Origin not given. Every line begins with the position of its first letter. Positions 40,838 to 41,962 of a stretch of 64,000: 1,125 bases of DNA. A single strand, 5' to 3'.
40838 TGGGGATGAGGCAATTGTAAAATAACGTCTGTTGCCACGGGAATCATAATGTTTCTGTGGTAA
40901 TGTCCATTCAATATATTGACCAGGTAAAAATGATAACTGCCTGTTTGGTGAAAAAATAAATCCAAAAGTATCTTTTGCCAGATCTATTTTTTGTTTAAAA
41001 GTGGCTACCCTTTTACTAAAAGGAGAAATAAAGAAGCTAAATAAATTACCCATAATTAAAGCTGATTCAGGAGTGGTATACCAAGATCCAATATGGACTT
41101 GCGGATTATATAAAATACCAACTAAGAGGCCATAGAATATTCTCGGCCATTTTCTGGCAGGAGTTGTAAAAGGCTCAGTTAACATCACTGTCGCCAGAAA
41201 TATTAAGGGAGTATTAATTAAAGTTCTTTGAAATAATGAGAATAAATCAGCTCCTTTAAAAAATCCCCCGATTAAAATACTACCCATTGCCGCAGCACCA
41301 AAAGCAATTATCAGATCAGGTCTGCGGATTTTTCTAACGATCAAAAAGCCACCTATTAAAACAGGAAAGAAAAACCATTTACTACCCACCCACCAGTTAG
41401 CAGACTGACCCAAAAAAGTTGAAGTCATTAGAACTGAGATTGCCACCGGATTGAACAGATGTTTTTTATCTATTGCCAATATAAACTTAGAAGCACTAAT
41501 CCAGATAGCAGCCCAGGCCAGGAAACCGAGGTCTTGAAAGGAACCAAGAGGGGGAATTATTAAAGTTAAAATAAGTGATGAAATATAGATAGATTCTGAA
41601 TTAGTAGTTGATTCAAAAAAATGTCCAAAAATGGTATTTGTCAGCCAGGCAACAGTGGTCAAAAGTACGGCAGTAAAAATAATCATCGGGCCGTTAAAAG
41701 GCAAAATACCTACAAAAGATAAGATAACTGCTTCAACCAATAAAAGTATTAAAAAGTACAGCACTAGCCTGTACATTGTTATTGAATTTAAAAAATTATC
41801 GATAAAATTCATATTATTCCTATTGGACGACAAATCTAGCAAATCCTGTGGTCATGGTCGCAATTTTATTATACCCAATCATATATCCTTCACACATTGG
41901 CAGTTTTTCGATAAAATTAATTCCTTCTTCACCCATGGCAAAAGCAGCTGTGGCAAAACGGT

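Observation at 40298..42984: Three-gene ApbE flavinylation module with a membrane FAD/NAD(P) oxidoreductase: putative extracytosolic flavin-based electron transfer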

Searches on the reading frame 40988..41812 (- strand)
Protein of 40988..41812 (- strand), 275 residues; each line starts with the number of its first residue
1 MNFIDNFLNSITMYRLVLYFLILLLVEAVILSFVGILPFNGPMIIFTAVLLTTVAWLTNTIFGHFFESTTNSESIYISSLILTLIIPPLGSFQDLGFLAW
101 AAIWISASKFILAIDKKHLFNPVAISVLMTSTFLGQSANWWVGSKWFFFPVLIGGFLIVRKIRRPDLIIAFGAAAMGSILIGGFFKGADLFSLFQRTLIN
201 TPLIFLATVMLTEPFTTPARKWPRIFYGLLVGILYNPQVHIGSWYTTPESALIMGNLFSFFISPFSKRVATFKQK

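Call 33: search_solved_structures(query=A2, max_evalue=1, show_alignments=3)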
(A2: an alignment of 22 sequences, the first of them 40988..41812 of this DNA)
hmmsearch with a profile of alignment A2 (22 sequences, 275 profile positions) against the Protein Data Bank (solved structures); distinct sequences matched with E-value up to 1: 4.
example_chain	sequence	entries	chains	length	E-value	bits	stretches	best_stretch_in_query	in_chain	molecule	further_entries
8ahx_D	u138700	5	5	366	2.5e-07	33.5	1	151-259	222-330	Ion-translocating oxidoreductase complex subunit D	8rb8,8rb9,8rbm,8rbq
7xk3_B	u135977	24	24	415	0.0054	19.3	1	151-261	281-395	Na(+)-translocating NADH-quinone reductase subunit B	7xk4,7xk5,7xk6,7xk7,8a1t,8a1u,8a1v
9ud3_B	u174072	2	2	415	0.0054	19.3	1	151-261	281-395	Na(+)-translocating NADH-quinone reductase subunit B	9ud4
5egi_A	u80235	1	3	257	0.12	14.9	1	184-234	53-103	Uncharacterized protein Y57A10A.10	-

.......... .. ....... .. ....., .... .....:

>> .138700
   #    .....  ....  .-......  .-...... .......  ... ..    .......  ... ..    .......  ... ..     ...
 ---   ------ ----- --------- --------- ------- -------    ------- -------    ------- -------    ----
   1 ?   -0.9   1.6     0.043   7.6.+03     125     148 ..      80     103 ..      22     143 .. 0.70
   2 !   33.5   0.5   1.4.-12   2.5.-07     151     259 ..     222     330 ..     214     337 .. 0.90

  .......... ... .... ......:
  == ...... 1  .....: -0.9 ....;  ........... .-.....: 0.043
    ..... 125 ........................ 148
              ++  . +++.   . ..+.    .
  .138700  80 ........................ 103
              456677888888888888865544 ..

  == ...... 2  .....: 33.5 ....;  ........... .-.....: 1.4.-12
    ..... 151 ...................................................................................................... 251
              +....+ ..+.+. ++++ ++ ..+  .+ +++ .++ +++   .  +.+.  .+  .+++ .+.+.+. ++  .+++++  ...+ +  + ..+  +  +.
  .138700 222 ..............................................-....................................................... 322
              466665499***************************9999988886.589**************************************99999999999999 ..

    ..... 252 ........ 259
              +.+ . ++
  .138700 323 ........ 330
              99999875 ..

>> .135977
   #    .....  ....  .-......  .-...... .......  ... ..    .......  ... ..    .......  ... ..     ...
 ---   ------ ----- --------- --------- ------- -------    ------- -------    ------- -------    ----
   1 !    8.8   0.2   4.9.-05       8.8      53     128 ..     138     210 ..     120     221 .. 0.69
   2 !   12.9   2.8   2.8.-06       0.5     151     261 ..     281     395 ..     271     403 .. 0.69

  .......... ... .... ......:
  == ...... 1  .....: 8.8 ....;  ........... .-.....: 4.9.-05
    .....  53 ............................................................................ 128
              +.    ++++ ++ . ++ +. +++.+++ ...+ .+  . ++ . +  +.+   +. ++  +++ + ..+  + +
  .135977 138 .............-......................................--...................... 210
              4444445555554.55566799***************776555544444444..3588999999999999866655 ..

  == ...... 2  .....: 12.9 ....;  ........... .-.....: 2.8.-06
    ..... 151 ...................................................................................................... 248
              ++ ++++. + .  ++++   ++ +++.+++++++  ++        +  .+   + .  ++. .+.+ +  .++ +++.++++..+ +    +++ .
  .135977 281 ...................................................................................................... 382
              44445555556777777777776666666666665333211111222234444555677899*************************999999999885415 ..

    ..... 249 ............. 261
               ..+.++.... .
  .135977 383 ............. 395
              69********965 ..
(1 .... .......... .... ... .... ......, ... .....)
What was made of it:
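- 41018..41812 (-): N-terminal NqrB/RnfD-like membrane domain (residues 1-265, 10 helices) of the 504-aa fusion protein. The loop that carries the flavinylated Thr in NqrB/RnfD is shortened and reads G-Q-S-A-N-W-W. Family profile against the PDB: RnfD 8ahx_D E=2.5e-7, NqrB 7xk3_B E=5e-3 (call 33).
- By the same reading, F342 corresponds to Val here (call 33).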

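Call 53: predict_structure(alignment_id=A4)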
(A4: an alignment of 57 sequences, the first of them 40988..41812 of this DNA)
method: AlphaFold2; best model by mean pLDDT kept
length: 275 residues; sequences in the alignment: 57
mean_pLDDT: 88.7   pTM: 0.87
mean pLDDT of the five models: 88.7, 88.5, 88.5, 86.4, 86.3
residues with pLDDT >= 90: 180; 70-90: 78; 50-70: 11; < 50: 6
segments of 3 or more residues with pLDDT < 50: 272-275
pLDDT, mean of each block of 10 residues (from residue 1): 83 93 97 95 97 96 86 92 94 93 91 73 92 88 94 94 92 95 93 94 93 82 91 88 83 89 60 45
secondary structure, 60 per line:
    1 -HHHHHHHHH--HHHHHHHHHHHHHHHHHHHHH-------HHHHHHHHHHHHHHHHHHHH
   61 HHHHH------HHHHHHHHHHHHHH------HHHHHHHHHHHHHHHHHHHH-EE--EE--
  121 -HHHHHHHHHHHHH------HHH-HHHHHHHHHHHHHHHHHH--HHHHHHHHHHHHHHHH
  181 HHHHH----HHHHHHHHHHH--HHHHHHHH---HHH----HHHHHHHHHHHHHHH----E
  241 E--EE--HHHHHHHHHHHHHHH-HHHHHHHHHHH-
elements in order: H2-10 H13-33 H41-65 H72-85 H92-111 H122-134 H145-162 H165-185 H190-200 H203-210 H221-235 H248-262 H264-274

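Call 55: fold_search(model_id=the predicted structure, library=pdb)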
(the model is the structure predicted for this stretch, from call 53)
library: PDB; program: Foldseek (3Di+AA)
matches with E <= 10: 158; with E <= 0.001: 12
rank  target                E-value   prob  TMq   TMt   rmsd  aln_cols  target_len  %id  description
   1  8ahx_D                2.6e-05  1.00  0.70  0.56   6.4       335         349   13  Cryo-EM structure of the nitrogen-fixation associated NADH:ferredoxin oxidoreductase RNF from Azotobacter vinelandii (released 2023-11-01)
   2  8rbq_D                3.2e-05  1.00  0.71  0.65   6.9       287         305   16  Cryo-EM structure of the NADH:ferredoxin oxidoreductase RNF from Azotobacter vinelandii, dithionite reduced (released 2024-06-26)
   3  9eri_D                6.2e-05  1.00  0.70  0.62   4.1       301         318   11  Cryo-EM structure of sodium pumping Rnf complex from Acetobacterium woodii bound to NADH (released 2025-03-05)
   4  7xk3_B                8.3e-05  1.00  0.58  0.43   6.4       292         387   15  Cryo-EM structure of Na+-pumping NADH-ubiquinone oxidoreductase from Vibrio cholerae, state 1 (released 2022-07-20)
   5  7xk6_B                1.0e-04  1.00  0.61  0.42   5.7       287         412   15  Cryo-EM structure of Na+-pumping NADH-ubiquinone oxidoreductase from Vibrio cholerae, with aurachin D-42 (released 2022-07-20)
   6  9uuu_B                1.2e-04  1.00  0.63  0.47   7.0       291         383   15  Cryo-EM structure of Na+-translocating NADH-ubiquinone oxidoreductase from Vibrio cholerae reduced by NADH (released 2025-06-25)
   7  9lrr_B                1.6e-04  1.00  0.63  0.43   7.1       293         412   16  Cryo-EM structure of Na+-translocating NADH-ubiquinone oxidoreductase NqrB-G141A mutant from Vibrio cholerae with boun (released 2025-04-23)
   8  9ud3_B                2.8e-04  1.00  0.60  0.45   5.9       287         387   14  Cryo-EM structure of Na+-translocating NADH-ubiquinone oxidoreductase NqrB-T236Y mutant from Vibrio cholerae (released 2025-06-25)
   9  8a1x_B                2.9e-04  1.00  0.57  0.42   7.3       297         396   15  Sodium pumping NADH-quinone oxidoreductase with inhibitor DQA (released 2023-06-14)
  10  8ad0_B                3.9e-04  1.00  0.62  0.46   7.2       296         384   15  X-ray structure of Na+-NQR from Vibrio cholerae in different conformation at 3.1 A (released 2023-07-12)
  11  7zc6_D                5.1e-04  1.00  0.68  0.63   5.4       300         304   15  Na+ - translocating ferredoxin: NAD+ reductase (Rnf) of C. tetanomorphum (released 2022-09-28)
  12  8acw_B                6.3e-04  1.00  0.62  0.47   6.5       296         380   16  X-ray structure of Na+-NQR from Vibrio cholerae at 3.4 A resolution (released 2023-07-12)
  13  8evu_B                1.1e-03  1.00  0.59  0.41   7.4       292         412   14  Cryo EM structure of Vibrio cholerae NQR (released 2022-11-16)
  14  8a1t_B                1.4e-03  1.00  0.56  0.41   7.0       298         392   15  Sodium pumping NADH-quinone oxidoreductase (released 2023-06-14)
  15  8a1v_B                2.2e-03  1.00  0.58  0.42   7.7       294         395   16  Sodium pumping NADH-quinone oxidoreductase with substrate Q2 (released 2023-06-14)
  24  7np7_D2               8.6e-01  0.09  0.15  0.11  20.2       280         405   13  Structure of an intact ESX-5 inner membrane complex, Composite C1 model (released 2021-06-02)
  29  7kyp_H                1.3e+00  0.08  0.16  0.16  20.4       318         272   11  PsaBC from Streptococcus pneumoniae in complex with Fab (released 2021-08-25)
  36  7kyp_D                1.7e+00  0.08  0.19  0.19  20.5       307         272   12  PsaBC from Streptococcus pneumoniae in complex with Fab (released 2021-08-25)
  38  7kyp_J                1.8e+00  0.08  0.18  0.18  19.9       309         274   12  PsaBC from Streptococcus pneumoniae in complex with Fab (released 2021-08-25)
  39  7np7_D4               1.9e+00  0.06  0.13  0.10  19.4       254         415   14  Structure of an intact ESX-5 inner membrane complex, Composite C1 model (released 2021-06-02)
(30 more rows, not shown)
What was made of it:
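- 41018..41812 (-): AF2 model pLDDT 88.7; the top 15 Foldseek PDB hits are all RnfD or NqrB, with TM-score 0.56-0.71 (calls 53, 55).
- On NOX/FRE/MsrQ-like ferric reductase: The fold is RnfD/NqrB (call 55).
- RnfD/NqrB homology by profile (call 33) and by fold (call 55).
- Tried and rejected: A model of the membrane domain alone solved this (calls 53, 55).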
